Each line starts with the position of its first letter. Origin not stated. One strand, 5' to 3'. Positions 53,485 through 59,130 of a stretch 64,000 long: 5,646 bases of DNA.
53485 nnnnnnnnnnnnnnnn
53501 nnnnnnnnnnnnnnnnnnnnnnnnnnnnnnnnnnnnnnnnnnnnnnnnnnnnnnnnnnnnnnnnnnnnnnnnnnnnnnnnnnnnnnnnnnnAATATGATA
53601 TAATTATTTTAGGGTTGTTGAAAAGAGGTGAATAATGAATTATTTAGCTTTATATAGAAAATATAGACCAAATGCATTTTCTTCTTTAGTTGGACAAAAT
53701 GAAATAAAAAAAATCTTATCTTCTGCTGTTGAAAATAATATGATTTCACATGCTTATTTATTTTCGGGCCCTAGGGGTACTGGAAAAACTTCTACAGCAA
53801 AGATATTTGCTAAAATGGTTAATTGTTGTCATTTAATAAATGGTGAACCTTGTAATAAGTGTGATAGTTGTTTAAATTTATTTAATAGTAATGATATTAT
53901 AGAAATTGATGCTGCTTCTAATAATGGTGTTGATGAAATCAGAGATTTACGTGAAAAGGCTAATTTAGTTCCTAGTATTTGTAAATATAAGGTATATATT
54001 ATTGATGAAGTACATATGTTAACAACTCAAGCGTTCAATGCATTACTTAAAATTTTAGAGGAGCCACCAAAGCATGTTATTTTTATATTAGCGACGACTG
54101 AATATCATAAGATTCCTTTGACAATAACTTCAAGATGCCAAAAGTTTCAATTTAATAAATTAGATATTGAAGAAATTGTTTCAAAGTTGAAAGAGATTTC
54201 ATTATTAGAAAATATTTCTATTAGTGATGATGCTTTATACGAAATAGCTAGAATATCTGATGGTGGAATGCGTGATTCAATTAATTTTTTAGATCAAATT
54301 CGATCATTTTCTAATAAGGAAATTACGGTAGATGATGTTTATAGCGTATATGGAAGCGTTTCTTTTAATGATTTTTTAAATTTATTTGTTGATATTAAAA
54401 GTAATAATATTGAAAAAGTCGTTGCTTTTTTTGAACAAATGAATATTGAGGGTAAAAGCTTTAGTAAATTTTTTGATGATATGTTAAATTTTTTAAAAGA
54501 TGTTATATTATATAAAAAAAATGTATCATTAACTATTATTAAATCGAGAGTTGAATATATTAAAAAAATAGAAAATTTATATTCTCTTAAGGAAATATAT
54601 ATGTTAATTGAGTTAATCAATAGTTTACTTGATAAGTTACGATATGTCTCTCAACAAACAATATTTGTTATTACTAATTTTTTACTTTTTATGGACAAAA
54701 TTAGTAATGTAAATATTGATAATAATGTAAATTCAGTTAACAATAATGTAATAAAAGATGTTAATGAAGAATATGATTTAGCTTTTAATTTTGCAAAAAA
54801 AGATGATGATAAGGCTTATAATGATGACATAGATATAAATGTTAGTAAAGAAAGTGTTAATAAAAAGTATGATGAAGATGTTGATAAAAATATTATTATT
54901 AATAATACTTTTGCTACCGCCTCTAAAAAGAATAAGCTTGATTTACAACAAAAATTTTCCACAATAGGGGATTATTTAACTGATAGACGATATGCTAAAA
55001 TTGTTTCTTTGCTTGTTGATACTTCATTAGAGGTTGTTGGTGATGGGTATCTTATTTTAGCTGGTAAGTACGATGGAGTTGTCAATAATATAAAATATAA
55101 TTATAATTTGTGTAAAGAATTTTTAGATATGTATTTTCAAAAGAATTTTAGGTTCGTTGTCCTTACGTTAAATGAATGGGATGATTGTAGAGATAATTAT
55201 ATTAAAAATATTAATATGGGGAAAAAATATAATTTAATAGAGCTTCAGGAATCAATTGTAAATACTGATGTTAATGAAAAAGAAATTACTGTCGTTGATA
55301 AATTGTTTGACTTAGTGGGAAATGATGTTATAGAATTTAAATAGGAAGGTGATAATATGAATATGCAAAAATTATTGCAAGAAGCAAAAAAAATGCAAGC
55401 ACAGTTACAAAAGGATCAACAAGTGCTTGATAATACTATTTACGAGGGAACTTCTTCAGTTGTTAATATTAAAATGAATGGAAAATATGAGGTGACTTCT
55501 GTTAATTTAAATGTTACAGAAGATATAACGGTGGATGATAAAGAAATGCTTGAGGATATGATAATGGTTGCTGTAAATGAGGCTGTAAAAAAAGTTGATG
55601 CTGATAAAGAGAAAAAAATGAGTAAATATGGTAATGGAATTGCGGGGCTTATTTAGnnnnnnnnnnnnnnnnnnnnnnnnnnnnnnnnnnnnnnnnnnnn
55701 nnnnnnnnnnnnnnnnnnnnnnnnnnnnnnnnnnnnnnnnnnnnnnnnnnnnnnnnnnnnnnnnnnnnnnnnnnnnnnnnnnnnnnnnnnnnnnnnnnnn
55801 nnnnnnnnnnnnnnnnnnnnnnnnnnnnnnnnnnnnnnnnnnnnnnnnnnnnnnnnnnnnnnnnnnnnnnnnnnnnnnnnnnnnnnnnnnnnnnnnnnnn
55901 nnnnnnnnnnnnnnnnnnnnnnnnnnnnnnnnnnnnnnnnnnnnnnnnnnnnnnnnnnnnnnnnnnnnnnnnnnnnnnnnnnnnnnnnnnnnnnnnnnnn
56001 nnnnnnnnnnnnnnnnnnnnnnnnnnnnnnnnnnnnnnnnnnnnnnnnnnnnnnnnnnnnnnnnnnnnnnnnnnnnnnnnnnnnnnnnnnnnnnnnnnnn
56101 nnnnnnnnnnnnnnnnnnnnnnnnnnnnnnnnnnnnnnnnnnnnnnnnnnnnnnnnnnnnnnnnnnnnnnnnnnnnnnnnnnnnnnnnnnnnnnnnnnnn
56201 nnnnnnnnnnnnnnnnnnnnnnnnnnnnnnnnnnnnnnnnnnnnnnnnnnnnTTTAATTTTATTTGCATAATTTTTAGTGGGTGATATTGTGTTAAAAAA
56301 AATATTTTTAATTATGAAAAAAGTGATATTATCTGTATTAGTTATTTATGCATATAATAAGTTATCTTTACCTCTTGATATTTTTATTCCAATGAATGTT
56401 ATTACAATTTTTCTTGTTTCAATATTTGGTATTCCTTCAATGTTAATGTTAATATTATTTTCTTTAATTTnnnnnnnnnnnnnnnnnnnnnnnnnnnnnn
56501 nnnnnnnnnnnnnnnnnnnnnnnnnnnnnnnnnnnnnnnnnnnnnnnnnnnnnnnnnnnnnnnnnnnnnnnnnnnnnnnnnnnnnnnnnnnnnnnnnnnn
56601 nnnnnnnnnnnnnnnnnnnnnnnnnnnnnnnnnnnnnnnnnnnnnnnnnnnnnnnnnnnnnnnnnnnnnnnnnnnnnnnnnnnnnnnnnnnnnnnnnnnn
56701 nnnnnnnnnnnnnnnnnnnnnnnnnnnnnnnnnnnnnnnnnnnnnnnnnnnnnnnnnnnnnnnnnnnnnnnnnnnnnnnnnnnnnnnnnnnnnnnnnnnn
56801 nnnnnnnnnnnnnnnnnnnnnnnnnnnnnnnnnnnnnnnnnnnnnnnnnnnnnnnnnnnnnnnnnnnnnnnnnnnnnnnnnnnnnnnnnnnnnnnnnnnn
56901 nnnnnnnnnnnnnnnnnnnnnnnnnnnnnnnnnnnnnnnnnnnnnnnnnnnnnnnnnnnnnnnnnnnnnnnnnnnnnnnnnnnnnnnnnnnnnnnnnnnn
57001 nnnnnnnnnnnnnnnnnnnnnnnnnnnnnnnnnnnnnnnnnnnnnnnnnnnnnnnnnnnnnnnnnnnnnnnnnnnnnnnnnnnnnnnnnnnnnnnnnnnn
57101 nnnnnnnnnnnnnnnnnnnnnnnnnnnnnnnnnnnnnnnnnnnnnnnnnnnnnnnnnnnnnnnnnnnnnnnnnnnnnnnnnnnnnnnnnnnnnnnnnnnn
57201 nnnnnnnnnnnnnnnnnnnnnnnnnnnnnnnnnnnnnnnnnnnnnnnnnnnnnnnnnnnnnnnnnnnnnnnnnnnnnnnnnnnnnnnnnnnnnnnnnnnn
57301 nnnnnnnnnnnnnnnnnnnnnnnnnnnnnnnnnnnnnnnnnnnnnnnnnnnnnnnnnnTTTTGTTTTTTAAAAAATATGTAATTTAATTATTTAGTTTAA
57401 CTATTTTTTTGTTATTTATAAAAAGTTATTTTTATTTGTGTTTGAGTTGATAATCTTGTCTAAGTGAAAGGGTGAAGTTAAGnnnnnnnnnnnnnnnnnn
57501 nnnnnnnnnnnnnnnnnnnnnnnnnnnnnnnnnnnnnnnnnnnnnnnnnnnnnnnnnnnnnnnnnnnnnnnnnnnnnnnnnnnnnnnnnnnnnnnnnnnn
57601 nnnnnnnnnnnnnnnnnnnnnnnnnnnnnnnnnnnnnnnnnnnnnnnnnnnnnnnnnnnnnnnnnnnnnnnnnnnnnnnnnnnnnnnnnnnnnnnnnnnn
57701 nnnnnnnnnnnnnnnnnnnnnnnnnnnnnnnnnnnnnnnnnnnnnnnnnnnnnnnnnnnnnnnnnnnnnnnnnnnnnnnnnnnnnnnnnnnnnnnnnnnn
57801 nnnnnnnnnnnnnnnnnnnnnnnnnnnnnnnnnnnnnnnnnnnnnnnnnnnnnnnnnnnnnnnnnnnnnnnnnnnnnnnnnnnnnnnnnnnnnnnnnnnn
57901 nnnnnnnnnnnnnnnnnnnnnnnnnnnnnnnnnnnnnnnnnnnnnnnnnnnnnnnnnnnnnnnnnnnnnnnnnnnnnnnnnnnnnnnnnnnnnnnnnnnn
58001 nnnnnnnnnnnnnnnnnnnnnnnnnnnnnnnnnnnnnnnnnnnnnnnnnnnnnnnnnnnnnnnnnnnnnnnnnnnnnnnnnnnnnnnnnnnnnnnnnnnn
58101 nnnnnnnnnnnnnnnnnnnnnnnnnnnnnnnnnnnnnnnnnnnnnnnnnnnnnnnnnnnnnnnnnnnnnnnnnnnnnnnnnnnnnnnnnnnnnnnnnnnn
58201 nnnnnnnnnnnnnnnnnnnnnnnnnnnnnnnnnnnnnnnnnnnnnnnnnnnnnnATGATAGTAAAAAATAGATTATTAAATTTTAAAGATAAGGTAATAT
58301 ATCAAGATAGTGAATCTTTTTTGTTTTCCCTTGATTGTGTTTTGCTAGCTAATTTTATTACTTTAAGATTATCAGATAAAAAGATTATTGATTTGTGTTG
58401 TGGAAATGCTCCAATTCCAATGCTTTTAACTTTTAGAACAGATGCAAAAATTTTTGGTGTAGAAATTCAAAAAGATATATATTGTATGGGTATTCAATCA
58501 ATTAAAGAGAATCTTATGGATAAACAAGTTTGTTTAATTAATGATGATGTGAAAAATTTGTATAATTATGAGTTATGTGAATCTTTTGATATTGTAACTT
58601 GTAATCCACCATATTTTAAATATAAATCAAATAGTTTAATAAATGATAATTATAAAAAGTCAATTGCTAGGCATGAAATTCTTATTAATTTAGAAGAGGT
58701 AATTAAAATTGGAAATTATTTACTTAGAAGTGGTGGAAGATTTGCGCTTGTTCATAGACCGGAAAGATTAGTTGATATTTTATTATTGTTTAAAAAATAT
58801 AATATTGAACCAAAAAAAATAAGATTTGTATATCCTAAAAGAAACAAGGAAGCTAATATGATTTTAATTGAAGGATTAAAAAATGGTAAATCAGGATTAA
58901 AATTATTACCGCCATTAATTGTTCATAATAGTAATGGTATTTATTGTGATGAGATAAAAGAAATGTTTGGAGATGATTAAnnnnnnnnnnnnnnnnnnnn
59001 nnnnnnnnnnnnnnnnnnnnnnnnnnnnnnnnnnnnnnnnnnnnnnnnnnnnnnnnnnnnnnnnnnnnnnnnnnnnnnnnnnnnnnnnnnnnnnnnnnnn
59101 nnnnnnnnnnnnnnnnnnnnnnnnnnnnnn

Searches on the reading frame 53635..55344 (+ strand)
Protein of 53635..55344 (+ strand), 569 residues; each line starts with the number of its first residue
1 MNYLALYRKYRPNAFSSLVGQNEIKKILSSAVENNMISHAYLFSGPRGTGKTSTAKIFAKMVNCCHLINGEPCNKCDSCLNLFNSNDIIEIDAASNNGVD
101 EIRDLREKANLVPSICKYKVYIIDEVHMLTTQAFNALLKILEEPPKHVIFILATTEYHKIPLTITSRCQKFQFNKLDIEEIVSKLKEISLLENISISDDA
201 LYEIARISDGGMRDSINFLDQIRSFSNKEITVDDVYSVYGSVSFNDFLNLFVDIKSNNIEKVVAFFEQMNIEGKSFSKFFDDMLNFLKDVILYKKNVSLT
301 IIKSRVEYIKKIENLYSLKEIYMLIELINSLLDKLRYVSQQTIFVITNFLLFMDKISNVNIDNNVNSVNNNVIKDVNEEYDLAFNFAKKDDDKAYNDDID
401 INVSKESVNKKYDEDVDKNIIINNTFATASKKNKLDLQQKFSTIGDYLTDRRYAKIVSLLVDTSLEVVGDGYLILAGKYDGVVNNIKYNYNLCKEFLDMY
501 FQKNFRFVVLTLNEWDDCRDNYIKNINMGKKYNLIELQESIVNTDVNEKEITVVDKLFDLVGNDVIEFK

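Call 9: search_protein_families(library=pfam, proteins=[window:53635-55344:+])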
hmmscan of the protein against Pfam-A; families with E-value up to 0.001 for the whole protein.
window:53635-55344:+ (569 aa): 11 families
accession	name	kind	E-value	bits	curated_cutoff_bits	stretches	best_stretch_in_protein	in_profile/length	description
PF13177.12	DNA_pol3_delta2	-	2.1e-43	148.5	27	1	20-176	1-160/161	DNA polymerase III, delta subunit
PF00004.35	AAA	-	3.3e-13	50.6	21.2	1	42-173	2-128/131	ATPase family associated with various cellular activities (AAA)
PF22608.2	DNAX_ATPase_lid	-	2.6e-07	30.7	27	1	181-222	2-43/49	DNA polymerase III clamp loader subunit, ATPase lid domain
PF05496.18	RuvB_N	-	6.6e-07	29.7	27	1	11-66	2-61/159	Holliday junction DNA helicase RuvB P-loop domain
PF07728.20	AAA_5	-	1.2e-05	25.8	22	1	42-143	3-92/139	AAA domain (dynein-related subfamily)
PF06068.19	TIP49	-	1.7e-05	24.6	23.8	0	88-154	247-310/347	TIP49 P-loop domain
PF13401.12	AAA_22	-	2.2e-05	25.2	27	1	42-155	9-123/130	AAA domain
PF13604.12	AAA_30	-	0.00016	21.9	27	0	115-151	86-122/191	AAA domain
PF21960.2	RCF1-5-like_lid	-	0.00017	21.9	27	1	184-219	2-38/43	RCF1/5-like, AAA+ ATPase lid domain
PF13245.12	AAA_19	-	0.00046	20.8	25.1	0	30-151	3-123/134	AAA domain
PF13173.12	AAA_14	-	0.0005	20.5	27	0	40-179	4-126/129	AAA domain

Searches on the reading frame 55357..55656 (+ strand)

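Call 9: search_protein_families(library=pfam, proteins=[window:55357-55656:+])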
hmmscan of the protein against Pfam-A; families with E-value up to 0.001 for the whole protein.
window:55357-55656:+ (99 aa): 1 family
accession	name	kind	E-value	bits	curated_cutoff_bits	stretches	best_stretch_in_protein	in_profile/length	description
PF02575.21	YbaB_DNA_bd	-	2.2e-19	69.8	25.5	1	8-94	2-89/91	YbaB/EbfC DNA-binding family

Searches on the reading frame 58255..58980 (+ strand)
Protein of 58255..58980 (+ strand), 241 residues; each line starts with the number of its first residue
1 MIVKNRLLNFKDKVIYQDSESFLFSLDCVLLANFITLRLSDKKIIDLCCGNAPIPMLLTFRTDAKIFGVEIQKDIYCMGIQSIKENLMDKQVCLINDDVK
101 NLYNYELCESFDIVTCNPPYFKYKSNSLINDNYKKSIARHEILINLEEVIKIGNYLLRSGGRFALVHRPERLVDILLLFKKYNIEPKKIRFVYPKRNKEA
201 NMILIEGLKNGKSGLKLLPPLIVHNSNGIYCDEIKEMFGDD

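Call 9: search_protein_families(library=pfam, proteins=[window:58255-58980:+])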
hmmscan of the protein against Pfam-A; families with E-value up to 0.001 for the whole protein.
window:58255-58980:+ (241 aa): 3 families
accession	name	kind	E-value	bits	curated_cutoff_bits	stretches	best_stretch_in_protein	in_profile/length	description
PF05175.20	MTS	-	1.2e-06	28.7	23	1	32-125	24-113/170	Methyltransferase small domain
PF13847.12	Methyltransf_31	-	0.00023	21.3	27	1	40-155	3-106/145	Methyltransferase domain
PF03602.21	Cons_hypoth95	-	0.00024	21.3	24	1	33-147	34-151/182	Conserved hypothetical protein 95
